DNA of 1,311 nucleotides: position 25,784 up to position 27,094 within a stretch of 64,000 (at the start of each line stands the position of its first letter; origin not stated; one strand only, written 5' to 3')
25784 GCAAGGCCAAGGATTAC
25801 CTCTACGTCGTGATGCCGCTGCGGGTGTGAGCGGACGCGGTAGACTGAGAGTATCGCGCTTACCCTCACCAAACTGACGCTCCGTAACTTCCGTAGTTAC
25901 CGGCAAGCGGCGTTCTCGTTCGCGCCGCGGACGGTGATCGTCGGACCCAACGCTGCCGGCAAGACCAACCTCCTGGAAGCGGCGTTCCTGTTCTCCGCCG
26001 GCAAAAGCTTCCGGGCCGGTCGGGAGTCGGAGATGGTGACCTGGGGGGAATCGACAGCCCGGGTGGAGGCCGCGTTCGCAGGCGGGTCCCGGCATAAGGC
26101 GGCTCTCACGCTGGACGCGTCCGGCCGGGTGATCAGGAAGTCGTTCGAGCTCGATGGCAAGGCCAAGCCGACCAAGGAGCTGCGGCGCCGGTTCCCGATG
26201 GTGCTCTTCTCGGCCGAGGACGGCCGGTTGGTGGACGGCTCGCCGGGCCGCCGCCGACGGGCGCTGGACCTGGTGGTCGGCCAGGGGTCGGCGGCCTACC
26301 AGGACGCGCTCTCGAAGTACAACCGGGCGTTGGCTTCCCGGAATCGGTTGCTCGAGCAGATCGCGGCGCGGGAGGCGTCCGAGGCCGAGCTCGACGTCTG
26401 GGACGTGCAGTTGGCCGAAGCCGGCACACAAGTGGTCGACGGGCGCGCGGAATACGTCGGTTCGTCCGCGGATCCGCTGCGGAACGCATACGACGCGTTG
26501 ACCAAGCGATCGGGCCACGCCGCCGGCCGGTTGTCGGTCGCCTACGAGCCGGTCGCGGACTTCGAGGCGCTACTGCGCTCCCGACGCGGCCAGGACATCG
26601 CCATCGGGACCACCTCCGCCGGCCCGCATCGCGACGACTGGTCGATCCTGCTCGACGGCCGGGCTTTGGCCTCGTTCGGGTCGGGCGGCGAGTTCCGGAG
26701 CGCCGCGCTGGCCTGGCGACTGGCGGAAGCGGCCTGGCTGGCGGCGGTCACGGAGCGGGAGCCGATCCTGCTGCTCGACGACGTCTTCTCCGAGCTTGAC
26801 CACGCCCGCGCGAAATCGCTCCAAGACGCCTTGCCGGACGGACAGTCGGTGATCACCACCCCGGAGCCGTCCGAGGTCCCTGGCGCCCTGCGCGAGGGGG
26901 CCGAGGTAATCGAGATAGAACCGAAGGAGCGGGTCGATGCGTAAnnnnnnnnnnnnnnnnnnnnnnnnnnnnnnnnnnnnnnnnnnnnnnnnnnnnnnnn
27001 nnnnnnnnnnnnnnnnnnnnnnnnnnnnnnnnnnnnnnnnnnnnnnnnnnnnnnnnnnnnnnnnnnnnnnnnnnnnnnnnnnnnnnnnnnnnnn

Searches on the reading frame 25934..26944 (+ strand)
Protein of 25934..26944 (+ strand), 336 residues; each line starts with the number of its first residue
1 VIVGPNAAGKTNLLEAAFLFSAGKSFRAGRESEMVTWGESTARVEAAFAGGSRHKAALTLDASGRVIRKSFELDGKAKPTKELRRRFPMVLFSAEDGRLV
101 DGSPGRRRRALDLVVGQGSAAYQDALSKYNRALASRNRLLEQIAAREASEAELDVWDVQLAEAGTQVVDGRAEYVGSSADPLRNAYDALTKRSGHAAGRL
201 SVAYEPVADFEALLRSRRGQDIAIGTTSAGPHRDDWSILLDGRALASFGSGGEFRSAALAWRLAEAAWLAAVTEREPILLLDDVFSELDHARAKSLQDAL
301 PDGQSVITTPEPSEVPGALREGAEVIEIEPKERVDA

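Call 63: search_protein_families(library=pfam, proteins=[window:25934-26944:+], max_evalue=0.001)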
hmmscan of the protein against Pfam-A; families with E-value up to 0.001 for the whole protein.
window:25934-26944:+ (336 aa): 2 families
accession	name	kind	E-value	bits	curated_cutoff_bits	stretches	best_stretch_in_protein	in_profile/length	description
PF02463.25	SMC_N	-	1.9e-13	50.8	40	1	1-300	28-183/220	RecF/RecN/SMC N terminal domain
PF13304.12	AAA_21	-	2.6e-06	28.2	27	1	1-26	3-26/304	AAA domain, putative AbiEii toxin, Type IV TA system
